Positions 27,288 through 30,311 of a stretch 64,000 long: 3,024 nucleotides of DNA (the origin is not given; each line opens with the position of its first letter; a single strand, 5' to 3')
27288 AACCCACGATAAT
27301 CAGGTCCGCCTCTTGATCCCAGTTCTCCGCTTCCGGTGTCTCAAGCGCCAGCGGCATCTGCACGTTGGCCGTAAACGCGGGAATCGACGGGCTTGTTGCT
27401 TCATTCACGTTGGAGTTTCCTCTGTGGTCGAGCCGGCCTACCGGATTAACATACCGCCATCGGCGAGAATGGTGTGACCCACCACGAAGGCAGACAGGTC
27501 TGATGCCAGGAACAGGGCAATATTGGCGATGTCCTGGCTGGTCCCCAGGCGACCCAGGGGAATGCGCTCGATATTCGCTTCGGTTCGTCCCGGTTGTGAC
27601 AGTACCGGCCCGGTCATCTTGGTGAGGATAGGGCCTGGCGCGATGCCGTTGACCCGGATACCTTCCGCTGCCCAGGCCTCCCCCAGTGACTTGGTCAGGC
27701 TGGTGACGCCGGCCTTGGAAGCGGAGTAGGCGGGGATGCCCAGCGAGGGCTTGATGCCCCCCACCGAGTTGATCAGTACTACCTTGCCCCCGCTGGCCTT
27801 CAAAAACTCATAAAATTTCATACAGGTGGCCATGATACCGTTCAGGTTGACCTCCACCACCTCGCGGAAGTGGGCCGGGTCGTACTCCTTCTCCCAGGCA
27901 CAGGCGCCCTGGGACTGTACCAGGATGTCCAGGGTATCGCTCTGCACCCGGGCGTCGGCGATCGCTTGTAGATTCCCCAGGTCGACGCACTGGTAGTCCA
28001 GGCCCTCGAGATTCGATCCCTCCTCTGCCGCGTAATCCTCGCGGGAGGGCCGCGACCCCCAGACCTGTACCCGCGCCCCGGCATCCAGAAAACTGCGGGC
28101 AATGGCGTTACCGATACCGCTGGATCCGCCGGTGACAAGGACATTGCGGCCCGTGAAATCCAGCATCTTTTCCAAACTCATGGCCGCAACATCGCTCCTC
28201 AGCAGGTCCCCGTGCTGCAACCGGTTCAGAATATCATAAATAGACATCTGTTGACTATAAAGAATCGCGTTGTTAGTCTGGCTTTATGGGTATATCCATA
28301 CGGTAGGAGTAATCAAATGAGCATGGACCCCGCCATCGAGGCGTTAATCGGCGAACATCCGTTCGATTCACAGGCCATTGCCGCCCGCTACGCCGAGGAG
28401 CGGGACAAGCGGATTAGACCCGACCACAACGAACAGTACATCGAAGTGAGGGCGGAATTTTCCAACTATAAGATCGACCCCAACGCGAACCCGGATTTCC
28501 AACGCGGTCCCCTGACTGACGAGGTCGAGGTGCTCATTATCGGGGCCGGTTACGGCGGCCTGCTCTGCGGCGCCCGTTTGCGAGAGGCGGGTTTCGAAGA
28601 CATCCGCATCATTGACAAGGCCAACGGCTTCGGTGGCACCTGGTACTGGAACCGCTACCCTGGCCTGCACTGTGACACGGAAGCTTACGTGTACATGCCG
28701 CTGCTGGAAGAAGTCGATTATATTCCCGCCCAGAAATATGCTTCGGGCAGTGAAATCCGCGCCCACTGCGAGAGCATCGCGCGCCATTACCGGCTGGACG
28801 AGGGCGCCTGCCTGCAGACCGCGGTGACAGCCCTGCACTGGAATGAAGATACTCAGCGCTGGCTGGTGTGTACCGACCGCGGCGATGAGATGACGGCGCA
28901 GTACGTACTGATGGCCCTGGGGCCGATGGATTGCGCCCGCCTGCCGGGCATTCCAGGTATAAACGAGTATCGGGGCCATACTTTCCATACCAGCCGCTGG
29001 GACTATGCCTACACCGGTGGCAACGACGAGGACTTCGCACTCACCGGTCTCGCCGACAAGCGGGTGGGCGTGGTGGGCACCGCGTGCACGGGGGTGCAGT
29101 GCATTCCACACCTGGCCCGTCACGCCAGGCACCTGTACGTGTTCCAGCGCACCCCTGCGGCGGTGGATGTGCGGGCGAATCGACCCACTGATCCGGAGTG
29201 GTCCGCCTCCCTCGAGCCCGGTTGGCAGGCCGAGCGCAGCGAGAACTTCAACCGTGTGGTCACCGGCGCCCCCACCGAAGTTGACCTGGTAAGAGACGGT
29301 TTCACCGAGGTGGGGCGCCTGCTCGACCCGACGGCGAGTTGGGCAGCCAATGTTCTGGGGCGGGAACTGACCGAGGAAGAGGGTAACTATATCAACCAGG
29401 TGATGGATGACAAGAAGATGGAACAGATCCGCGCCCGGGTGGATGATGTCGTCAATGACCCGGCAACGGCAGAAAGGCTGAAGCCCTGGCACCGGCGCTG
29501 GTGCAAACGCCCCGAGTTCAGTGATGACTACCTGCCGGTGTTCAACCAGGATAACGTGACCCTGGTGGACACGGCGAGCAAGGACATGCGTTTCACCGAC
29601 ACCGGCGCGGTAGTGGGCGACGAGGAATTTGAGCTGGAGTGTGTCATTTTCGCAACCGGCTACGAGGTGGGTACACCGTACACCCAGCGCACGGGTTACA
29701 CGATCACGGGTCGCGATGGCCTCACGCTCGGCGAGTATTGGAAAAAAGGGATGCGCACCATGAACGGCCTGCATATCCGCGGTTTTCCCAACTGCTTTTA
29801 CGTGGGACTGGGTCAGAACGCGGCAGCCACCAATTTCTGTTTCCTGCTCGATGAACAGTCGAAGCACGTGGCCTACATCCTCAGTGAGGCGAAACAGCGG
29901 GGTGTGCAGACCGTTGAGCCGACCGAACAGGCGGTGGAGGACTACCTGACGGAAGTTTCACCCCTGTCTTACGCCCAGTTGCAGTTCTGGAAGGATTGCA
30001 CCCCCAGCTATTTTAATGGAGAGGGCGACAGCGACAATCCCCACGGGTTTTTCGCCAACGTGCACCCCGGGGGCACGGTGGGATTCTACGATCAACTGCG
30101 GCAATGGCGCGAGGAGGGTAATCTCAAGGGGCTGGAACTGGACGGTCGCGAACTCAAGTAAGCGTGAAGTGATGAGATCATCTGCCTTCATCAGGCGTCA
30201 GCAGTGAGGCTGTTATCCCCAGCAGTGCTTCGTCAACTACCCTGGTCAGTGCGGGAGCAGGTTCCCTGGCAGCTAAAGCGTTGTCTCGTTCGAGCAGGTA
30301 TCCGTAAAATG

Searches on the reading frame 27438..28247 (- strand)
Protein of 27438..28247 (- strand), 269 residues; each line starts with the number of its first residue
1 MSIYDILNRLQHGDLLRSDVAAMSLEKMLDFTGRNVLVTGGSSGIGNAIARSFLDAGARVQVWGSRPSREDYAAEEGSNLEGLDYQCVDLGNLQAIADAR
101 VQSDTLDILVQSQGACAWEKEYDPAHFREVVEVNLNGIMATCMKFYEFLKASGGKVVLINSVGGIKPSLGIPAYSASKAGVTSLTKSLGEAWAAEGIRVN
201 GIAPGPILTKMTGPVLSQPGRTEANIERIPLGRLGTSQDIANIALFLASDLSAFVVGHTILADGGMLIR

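Call 51: search_protein_families(library=ncbifam, proteins=[window:27438-28247:-], max_evalue=1e-10)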
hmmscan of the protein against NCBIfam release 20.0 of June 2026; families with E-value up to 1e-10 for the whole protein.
window:27438-28247:- (269 aa): 190 families (the best 25 are shown)
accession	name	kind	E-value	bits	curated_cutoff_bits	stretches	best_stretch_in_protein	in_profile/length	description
NF005559.1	PRK07231.1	subfamily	3.4e-52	177.4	215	1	31-267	2-248/249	glucose 1-dehydrogenase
NF009466.0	PRK12826.1-2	subfamily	1.4e-49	168.8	222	1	34-267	4-245/248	3-oxoacyl-ACP reductase FabG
NF005893.0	PRK07856.1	equivalog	3.2e-47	161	255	1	27-265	3-240/255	SDR family oxidoreductase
TIGR01830.1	3oxo_ACP_reduc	equivalog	1e-43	149.8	297.75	1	36-266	1-238/239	3-oxoacyl-[acyl-carrier-protein] reductase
NF006070.0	PRK08213.1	subfamily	1.1e-43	149.6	279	1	23-267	2-257/259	gluconate 5-dehydrogenase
NF004198.0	PRK05653.1-3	equivalog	1.3e-43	149.2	296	1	31-267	5-247/248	3-oxoacyl-ACP reductase FabG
NF006693.0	PRK09242.1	equivalog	1.7e-43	148.6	328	1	27-268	4-255/258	SDR family oxidoreductase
TIGR01832.1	kduD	equivalog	2.2e-43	148.6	338.85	1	30-269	2-248/248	2-dehydro-3-deoxy-D-gluconate 5-dehydrogenase KduD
NF052558.1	MBtsdlDhBudC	equivalog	3.2e-43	148.1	270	1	31-266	1-241/250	meso-2,3-butanediol dehydrogenase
NF005752.0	PRK07576.1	subfamily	8.3e-43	146.6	321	1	27-266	3-250/271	SDR family oxidoreductase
NF004197.0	PRK05653.1-1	equivalog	1.9e-41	142.3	332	1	32-267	6-247/249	3-oxoacyl-ACP reductase FabG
NF009468.0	PRK12826.1-4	equivalog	1e-40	140.1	318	1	29-267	3-248/256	SDR family oxidoreductase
NF005390.0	PRK06935.1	equivalog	1.8e-40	138.9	369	1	27-269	9-258/258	2-dehydro-3-deoxy-D-gluconate 5-dehydrogenase KduD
NF005075.0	PRK06500.1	equivalog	5e-40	137.5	336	1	29-267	2-247/249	SDR family oxidoreductase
NF004791.0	PRK06138.1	equivalog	8.8e-40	136.6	312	1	31-268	3-251/252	SDR family oxidoreductase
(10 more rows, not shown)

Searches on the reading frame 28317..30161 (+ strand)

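Call 3: search_protein_families(library=pfam, proteins=[window:28317-30161:+], max_evalue=0.01)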
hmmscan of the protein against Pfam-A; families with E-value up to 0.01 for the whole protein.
window:28317-30161:+ (614 aa): 8 families
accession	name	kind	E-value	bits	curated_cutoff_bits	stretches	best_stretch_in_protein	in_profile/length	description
PF13738.12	Pyr_redox_3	-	7.1e-12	45.6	30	1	73-230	1-162/305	Pyridine nucleotide-disulphide oxidoreductase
PF13450.12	NAD_binding_8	-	1.3e-10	41.8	21.9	1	74-128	1-54/68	NAD(P)-binding Rossmann-like domain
PF07992.20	Pyr_redox_2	-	1.6e-10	41.3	26.1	1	71-283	2-178/291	Pyridine nucleotide-disulphide oxidoreductase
PF00743.25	FMO-like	-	1.2e-05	24.4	22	0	140-282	79-218/532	Flavin-binding monooxygenase-like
PF00890.30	FAD_binding_2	-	5.5e-05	23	20.4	1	72-111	2-40/414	FAD binding domain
PF01266.30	DAO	-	6.5e-05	23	27.9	0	72-110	2-40/353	FAD dependent oxidoreductase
PF13454.12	NAD_binding_9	-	0.00024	21.5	21.8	0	74-112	2-44/155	FAD-NAD(P)-binding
PF01494.25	FAD_binding_3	-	0.0057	16.4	22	0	69-103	1-34/349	FAD binding domain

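Call 51: search_protein_families(library=ncbifam, proteins=[window:28317-30161:+], max_evalue=1e-10)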
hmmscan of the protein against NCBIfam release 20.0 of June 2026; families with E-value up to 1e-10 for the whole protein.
window:28317-30161:+ (614 aa): 2 families
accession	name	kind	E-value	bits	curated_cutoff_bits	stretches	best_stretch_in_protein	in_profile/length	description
NF045818.1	Neo-PentlctneDsynPtlE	equivalog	1.1e-211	704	1100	1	22-608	2-586/587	neopentalenolactone/pentalenolactone D synthase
NF040505.1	ArsO_flavin_mono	equivalog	5.9e-13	49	425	1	70-281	1-194/346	ArsO family NAD(P)H-dependent flavin-containing monooxygenase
